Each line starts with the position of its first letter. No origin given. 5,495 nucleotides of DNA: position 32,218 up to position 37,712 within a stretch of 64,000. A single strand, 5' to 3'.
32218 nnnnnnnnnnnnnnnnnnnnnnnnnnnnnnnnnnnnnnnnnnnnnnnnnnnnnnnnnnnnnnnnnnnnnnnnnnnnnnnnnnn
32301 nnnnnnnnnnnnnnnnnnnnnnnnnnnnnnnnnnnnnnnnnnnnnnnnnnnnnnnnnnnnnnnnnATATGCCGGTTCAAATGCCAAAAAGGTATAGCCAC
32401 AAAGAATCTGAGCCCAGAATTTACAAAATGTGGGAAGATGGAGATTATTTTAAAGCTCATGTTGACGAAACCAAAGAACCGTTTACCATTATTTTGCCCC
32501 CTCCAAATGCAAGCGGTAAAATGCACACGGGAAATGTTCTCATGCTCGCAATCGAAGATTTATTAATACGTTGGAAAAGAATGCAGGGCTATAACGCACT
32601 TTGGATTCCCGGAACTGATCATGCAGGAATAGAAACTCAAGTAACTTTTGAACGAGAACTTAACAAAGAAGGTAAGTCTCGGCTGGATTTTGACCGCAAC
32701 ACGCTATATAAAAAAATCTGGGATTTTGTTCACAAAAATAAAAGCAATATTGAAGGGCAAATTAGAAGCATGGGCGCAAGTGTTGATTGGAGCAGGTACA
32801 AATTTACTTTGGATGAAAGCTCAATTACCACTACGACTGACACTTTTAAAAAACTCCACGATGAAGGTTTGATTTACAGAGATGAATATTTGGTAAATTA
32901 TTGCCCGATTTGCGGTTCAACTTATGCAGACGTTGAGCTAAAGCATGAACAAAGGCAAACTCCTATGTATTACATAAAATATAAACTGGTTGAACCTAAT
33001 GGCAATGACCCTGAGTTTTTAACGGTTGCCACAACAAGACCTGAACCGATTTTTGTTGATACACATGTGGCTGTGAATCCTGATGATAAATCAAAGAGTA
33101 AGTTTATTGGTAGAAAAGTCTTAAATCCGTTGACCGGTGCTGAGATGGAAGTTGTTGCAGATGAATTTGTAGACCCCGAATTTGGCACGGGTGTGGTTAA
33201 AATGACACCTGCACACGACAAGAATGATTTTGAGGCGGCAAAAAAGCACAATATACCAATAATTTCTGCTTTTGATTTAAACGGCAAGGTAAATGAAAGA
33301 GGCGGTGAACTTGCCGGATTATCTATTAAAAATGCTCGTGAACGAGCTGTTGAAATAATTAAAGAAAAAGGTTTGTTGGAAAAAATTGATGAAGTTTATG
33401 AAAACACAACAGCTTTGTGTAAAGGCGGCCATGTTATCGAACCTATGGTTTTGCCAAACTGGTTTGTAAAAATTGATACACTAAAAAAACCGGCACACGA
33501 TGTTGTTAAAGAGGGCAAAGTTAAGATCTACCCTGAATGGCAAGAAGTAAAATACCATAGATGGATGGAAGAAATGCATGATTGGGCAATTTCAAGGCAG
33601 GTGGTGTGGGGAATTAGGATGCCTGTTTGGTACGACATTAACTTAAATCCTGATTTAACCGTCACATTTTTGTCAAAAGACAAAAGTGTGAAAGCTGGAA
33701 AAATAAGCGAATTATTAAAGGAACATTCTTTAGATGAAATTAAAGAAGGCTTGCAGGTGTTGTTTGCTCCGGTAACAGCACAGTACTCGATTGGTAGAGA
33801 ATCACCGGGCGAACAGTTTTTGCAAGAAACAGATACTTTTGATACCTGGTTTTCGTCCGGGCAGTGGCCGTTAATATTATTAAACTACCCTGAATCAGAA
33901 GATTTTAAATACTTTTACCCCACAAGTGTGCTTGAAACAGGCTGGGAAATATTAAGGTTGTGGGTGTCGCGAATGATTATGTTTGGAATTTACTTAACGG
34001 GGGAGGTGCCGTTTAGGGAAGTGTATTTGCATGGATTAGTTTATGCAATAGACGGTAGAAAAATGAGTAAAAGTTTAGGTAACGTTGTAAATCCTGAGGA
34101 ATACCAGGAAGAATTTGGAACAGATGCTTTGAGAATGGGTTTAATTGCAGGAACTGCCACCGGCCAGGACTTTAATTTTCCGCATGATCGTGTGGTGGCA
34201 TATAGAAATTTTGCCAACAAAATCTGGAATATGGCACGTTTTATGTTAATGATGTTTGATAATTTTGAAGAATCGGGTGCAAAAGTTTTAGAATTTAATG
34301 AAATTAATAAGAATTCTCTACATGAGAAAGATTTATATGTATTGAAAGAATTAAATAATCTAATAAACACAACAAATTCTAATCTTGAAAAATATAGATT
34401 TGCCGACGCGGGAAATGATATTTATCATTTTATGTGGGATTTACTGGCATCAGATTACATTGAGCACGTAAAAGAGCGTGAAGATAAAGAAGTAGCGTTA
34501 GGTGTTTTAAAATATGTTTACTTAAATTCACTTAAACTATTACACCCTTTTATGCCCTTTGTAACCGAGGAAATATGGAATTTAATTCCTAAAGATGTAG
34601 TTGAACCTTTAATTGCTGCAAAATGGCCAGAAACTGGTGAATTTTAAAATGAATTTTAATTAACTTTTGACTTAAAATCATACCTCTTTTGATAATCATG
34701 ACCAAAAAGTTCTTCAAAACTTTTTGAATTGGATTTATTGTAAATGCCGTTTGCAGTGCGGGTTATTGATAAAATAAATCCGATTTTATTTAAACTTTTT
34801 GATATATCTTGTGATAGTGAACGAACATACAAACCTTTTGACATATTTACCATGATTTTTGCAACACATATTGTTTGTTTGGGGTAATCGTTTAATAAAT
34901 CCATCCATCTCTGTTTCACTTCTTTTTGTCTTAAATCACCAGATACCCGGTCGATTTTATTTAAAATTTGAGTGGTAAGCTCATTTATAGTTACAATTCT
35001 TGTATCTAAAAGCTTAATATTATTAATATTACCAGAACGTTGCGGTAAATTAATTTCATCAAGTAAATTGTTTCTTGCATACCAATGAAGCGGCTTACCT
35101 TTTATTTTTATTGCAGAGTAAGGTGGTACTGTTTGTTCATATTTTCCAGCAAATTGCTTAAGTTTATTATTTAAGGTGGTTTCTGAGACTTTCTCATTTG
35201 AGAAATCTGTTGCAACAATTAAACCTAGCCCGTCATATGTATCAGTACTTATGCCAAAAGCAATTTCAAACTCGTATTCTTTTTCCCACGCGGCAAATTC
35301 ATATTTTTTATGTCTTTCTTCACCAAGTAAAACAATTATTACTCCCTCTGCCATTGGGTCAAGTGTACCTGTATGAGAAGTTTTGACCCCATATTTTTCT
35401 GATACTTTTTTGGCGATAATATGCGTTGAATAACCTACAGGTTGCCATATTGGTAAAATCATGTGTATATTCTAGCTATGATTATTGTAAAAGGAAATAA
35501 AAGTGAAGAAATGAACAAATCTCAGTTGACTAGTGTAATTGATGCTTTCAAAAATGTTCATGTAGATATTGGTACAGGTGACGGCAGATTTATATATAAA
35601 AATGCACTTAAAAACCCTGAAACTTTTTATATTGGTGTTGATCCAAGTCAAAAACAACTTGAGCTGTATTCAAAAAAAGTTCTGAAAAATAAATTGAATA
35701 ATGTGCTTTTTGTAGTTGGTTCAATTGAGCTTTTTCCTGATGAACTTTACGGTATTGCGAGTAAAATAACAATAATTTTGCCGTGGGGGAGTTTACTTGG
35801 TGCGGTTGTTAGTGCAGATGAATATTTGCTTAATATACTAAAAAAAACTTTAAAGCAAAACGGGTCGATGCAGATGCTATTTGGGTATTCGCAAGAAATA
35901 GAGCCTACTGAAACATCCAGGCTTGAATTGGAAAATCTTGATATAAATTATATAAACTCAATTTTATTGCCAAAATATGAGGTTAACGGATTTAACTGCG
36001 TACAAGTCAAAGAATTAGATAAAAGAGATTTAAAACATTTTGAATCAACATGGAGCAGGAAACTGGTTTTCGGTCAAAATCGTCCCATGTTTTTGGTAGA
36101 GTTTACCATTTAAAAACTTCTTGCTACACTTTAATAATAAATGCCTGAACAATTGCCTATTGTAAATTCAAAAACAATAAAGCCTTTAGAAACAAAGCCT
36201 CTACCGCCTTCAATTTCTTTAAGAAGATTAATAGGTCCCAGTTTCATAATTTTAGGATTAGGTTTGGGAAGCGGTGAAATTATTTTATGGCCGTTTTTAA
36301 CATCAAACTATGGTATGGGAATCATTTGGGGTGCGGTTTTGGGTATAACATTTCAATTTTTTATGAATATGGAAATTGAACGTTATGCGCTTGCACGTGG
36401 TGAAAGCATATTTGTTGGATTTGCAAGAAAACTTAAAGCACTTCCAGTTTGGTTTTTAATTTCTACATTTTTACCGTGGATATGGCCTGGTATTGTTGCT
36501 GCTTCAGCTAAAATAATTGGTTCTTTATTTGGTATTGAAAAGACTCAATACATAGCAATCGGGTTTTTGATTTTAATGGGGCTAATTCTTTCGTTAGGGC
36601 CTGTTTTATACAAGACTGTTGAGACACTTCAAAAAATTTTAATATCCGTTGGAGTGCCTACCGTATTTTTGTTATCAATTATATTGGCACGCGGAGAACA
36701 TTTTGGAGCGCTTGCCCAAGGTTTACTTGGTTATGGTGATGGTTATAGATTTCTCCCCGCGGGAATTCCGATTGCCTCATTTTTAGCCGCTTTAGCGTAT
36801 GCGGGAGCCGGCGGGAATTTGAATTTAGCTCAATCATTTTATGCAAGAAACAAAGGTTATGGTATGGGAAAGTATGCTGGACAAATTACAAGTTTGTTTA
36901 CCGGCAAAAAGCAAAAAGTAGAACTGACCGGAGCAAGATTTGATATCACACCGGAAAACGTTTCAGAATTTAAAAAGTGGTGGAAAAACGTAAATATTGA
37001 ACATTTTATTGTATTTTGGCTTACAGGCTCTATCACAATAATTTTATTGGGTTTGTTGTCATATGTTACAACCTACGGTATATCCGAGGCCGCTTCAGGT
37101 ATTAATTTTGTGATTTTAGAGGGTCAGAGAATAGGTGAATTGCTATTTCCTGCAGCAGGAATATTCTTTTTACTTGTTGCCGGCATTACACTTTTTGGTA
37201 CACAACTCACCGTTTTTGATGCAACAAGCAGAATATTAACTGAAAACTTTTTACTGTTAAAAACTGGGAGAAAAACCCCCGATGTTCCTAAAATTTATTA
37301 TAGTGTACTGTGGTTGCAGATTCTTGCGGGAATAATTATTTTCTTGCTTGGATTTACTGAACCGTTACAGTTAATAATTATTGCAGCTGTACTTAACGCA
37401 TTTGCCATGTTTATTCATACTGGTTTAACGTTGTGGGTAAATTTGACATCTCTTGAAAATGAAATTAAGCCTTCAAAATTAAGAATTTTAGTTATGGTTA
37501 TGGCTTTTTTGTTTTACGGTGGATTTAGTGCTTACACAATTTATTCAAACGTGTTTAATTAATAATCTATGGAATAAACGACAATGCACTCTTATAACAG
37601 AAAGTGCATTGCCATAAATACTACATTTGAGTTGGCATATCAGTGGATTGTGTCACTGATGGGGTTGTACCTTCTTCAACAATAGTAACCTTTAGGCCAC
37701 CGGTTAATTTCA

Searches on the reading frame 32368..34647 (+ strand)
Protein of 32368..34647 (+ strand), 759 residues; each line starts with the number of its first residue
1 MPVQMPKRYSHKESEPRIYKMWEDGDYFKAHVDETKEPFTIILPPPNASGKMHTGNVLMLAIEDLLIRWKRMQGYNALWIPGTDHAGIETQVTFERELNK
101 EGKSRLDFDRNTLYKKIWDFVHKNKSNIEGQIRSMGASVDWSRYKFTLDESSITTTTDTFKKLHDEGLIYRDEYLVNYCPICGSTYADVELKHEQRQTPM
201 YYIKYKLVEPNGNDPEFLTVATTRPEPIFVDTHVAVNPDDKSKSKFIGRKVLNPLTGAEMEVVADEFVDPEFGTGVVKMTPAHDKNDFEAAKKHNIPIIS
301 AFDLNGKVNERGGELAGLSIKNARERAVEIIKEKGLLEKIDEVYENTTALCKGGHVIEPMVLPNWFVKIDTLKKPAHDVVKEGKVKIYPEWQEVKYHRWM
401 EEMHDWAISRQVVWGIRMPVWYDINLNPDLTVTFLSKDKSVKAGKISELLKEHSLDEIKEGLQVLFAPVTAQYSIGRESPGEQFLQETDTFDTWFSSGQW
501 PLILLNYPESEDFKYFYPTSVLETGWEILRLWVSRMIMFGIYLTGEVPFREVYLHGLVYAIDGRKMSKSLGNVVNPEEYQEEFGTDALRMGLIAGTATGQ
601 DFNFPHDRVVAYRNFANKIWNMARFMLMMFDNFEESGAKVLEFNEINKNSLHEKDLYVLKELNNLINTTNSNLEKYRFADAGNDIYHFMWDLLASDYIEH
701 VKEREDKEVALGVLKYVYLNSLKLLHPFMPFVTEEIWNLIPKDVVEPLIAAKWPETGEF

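Call 7: search_protein_families(library=pfam, proteins=[window:32368-34647:+], max_evalue=0.01)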
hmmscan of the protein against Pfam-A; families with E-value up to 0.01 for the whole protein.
window:32368-34647:+ (759 aa): 5 families
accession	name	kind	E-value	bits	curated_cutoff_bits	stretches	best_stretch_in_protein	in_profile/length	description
PF00133.28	tRNA-synt_1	-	5.6e-121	404.6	22.7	1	18-604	2-413/414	tRNA synthetases class I (I, L, M and V)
PF09334.17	tRNA-synt_1g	-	2.2e-27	96.3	20.1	3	46-192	8-136/391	tRNA synthetases class I (M)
PF08264.19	Anticodon_1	-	4.7e-26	91.9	25.1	1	655-755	1-106/148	Anticodon-binding domain of tRNA ligase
PF13603.12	tRNA-synt_1_2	-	2e-11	44.1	25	1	245-301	83-139/185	Leucyl-tRNA synthetase, editing domain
PF01406.26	tRNA-synt_1e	-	0.00028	20.8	27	1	547-594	235-282/301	tRNA synthetases class I (C) catalytic domain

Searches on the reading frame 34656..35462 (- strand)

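Call 7: search_protein_families(library=pfam, proteins=[window:34656-35462:-], max_evalue=0.01)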
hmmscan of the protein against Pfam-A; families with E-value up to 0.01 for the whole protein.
window:34656-35462:- (268 aa): 1 family
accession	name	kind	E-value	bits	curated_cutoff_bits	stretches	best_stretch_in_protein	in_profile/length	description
PF01509.24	TruB_N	-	1.3e-30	107.2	27.3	1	27-155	8-133/149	TruB family pseudouridylate synthase (N terminal domain)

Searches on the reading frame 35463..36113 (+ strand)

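Call 7: search_protein_families(library=pfam, proteins=[window:35463-36113:+], max_evalue=0.01)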
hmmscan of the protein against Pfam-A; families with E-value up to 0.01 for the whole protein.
window:35463-36113:+ (216 aa): 6 families
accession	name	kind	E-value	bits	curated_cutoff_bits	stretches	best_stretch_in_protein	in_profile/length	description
PF24675.1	NpmA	-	1.8e-53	181.5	60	1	8-213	2-211/214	16S rRNA (adenine(1408)-N(1))-methyltransferase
PF02390.23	Methyltransf_4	-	3.2e-09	36.9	24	1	31-92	3-65/173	Putative methyltransferase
PF13847.12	Methyltransf_31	-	1.3e-08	35.1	27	1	33-136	7-107/145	Methyltransferase domain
PF13649.12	Methyltransf_25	-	4.1e-06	27.8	27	1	34-93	2-60/97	Methyltransferase domain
PF08242.18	Methyltransf_12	-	2.2e-05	25.5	30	1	34-108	1-72/98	Methyltransferase domain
PF08241.18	Methyltransf_11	-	0.0015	19.6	21.2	1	34-94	1-59/95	Methyltransferase domain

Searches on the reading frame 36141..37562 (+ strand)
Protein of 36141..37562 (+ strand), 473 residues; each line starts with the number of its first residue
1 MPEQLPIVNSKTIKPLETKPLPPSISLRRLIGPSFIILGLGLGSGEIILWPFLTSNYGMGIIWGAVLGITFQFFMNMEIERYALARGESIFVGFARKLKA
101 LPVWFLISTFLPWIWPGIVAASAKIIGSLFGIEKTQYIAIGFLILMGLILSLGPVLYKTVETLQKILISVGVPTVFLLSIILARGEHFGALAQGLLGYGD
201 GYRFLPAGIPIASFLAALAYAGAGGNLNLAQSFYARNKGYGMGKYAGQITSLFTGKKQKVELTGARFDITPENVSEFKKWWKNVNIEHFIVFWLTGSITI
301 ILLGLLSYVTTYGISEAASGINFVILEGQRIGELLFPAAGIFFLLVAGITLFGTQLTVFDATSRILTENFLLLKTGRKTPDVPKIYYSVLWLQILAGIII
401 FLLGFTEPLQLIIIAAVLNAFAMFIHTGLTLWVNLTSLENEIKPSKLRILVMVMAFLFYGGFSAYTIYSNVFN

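Call 7: search_protein_families(library=pfam, proteins=[window:36141-37562:+], max_evalue=0.01)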
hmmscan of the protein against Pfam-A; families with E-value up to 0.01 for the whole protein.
window:36141-37562:+ (473 aa): 0 families

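Call 10: search_protein_families(library=ncbifam, proteins=[window:36141-37562:+], max_evalue=1)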
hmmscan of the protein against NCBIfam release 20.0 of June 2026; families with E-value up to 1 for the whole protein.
window:36141-37562:+ (473 aa): 1 family
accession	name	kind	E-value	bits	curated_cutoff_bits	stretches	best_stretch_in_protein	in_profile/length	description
NF037982.1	Nramp_1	equivalog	5e-92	309.2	50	1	32-436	1-402/404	Nramp family divalent metal transporter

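Call 11: search_protein_families(library=phrogs, proteins=[window:36141-37562:+], max_evalue=1)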
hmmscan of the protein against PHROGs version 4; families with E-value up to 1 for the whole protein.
window:36141-37562:+ (473 aa): 1 family
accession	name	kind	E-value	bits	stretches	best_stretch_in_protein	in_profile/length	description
phrog_36203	-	unknown function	0.34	12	0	104-125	6-27/39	-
